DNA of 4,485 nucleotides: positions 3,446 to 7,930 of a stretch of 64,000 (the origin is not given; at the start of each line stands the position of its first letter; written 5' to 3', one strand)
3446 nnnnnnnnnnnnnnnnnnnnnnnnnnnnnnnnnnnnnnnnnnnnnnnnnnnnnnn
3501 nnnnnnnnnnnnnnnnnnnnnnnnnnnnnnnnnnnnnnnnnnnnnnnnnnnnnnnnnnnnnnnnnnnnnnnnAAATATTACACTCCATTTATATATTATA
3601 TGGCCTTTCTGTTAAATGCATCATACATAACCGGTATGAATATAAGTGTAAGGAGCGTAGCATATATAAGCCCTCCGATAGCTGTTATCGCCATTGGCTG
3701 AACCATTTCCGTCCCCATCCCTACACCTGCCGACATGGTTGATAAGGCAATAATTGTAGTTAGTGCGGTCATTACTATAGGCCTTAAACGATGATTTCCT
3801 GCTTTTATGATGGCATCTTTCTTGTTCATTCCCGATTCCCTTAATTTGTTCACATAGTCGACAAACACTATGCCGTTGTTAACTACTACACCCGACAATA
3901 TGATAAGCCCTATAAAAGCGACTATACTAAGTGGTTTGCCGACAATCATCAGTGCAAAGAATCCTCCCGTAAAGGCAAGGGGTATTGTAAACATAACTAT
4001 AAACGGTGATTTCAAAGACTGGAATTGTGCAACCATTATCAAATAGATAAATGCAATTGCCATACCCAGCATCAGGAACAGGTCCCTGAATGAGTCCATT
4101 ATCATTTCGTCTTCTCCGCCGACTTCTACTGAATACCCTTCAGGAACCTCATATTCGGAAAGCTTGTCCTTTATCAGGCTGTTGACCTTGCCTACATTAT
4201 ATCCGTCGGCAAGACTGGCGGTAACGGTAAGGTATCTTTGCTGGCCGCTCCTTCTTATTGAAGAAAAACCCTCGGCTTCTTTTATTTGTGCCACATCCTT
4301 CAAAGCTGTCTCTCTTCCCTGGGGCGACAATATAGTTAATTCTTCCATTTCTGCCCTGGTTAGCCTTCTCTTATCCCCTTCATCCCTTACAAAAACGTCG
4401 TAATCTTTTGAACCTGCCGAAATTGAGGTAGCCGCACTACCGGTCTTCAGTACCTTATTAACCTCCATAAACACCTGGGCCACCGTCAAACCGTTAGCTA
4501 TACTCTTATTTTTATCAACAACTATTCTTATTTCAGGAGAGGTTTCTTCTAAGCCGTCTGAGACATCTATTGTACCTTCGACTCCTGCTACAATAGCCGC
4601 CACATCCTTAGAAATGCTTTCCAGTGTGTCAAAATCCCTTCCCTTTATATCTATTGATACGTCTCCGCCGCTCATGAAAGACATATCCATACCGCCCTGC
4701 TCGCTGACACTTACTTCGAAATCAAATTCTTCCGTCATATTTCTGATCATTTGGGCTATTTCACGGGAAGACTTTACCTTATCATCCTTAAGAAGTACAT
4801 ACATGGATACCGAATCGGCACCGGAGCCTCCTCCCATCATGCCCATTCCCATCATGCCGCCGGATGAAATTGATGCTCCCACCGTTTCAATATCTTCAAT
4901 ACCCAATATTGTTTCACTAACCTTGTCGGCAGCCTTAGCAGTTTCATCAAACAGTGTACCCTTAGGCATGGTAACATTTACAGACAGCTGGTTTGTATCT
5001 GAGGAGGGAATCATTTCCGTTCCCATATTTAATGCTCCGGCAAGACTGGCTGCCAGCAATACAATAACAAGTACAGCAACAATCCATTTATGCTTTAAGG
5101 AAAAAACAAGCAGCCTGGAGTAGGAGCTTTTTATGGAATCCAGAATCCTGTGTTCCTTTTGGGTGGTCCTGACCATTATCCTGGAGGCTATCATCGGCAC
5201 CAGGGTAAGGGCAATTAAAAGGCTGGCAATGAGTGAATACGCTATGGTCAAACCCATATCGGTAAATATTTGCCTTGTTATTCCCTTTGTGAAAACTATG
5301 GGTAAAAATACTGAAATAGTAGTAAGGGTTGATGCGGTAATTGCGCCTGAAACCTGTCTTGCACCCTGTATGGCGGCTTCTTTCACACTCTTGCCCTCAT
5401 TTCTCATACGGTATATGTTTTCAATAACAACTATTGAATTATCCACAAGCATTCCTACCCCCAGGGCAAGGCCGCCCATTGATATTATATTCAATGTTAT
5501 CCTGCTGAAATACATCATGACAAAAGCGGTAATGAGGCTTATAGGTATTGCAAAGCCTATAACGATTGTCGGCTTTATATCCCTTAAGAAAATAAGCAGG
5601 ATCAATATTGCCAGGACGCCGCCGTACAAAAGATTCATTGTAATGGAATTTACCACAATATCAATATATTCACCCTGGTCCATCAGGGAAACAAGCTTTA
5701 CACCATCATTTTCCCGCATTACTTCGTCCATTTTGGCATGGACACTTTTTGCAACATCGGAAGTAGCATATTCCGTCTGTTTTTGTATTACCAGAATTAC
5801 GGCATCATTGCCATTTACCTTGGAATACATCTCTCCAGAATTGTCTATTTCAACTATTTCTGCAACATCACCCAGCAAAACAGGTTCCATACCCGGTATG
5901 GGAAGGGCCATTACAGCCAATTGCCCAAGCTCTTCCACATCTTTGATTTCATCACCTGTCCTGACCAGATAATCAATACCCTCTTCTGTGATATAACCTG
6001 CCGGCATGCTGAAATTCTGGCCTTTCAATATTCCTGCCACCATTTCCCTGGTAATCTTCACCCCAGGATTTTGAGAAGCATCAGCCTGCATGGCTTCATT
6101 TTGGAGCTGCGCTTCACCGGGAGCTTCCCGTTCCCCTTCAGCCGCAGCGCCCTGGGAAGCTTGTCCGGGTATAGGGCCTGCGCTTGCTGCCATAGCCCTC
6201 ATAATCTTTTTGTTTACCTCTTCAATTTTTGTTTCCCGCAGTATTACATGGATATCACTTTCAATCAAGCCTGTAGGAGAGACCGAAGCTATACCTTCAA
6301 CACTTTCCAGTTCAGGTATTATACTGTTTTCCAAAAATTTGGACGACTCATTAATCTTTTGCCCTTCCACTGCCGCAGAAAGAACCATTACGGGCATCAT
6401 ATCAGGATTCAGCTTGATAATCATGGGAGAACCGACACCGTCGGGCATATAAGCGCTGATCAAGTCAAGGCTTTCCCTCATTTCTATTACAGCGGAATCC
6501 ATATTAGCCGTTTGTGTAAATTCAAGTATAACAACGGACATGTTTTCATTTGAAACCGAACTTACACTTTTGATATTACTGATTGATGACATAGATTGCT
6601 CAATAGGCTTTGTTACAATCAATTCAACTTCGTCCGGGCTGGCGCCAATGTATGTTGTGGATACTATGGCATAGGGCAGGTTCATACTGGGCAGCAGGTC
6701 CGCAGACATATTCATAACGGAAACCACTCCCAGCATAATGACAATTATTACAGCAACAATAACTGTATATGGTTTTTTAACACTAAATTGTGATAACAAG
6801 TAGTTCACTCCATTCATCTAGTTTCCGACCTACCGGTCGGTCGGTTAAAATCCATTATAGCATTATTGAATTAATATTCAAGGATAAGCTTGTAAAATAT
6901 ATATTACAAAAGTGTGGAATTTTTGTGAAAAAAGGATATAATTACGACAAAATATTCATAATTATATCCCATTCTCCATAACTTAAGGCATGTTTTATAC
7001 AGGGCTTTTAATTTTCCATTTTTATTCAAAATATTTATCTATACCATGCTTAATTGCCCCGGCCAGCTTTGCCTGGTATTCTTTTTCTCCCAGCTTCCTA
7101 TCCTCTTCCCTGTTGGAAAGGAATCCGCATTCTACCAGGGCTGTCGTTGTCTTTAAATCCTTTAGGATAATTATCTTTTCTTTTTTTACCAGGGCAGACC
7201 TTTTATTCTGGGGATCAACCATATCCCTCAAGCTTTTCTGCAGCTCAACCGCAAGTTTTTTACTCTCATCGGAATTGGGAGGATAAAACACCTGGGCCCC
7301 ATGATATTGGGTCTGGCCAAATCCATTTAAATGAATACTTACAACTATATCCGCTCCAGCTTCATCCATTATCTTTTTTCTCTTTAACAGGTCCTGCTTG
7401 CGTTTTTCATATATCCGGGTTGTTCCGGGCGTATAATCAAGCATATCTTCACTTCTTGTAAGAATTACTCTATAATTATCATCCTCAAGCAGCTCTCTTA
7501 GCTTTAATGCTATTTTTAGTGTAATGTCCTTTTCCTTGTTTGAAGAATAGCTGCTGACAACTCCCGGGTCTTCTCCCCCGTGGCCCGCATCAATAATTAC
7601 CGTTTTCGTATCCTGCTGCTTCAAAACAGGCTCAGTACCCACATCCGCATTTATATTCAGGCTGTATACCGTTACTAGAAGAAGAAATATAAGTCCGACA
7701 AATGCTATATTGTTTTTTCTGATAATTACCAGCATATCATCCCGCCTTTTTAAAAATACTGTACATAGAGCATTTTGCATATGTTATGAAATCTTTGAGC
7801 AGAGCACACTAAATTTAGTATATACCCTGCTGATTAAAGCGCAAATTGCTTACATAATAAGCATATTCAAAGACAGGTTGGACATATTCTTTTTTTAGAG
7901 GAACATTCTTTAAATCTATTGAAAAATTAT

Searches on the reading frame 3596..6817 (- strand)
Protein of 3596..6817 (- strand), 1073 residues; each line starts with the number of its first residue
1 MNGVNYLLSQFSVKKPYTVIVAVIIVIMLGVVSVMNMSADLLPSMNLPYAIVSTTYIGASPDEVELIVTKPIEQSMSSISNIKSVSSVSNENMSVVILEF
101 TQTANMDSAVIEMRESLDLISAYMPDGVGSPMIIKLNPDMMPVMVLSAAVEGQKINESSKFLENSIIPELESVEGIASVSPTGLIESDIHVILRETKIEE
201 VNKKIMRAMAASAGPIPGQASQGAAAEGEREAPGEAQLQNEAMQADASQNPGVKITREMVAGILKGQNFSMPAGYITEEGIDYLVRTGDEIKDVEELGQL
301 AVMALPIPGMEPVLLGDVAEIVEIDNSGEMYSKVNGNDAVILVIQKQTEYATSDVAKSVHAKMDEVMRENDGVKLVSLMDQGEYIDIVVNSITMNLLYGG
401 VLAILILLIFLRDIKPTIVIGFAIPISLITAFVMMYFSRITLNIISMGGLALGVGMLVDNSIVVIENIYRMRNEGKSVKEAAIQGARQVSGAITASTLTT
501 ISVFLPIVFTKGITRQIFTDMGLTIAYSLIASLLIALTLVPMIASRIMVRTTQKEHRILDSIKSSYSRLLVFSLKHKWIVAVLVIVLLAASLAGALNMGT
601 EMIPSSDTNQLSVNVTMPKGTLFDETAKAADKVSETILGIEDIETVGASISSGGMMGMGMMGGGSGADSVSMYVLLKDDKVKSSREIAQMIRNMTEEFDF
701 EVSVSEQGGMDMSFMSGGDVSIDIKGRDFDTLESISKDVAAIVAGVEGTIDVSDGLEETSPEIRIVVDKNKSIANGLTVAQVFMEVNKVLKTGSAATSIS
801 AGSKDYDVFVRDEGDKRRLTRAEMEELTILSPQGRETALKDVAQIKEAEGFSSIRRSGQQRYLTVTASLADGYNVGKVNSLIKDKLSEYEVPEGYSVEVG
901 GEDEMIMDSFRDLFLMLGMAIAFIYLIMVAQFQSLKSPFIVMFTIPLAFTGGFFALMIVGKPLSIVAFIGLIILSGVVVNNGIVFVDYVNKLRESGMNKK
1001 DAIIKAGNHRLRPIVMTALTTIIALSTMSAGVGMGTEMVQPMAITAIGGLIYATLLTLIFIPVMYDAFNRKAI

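Call 45: search_protein_families(library=pfam, proteins=[window:3596-6817:-], max_evalue=0.0001)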
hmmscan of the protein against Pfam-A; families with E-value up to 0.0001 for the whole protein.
window:3596-6817:- (1073 aa): 2 families
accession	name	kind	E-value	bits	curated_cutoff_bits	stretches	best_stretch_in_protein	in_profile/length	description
PF00873.25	ACR_tran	-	7e-206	686.6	28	2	252-1068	195-1020/1021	AcrB/AcrD/AcrF family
PF03176.21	MMPL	-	1.2e-11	44.6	20.5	2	882-1063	110-297/333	MMPL family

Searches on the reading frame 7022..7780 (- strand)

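Call 45: search_protein_families(library=pfam, proteins=[window:7022-7780:-], max_evalue=0.0001)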
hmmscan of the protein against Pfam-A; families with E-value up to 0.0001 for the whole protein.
window:7022-7780:- (252 aa): 1 family
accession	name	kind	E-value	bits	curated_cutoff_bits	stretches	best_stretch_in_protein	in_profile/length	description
PF01520.23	Amidase_3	-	1.1e-44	153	27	1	61-248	1-173/174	N-acetylmuramoyl-L-alanine amidase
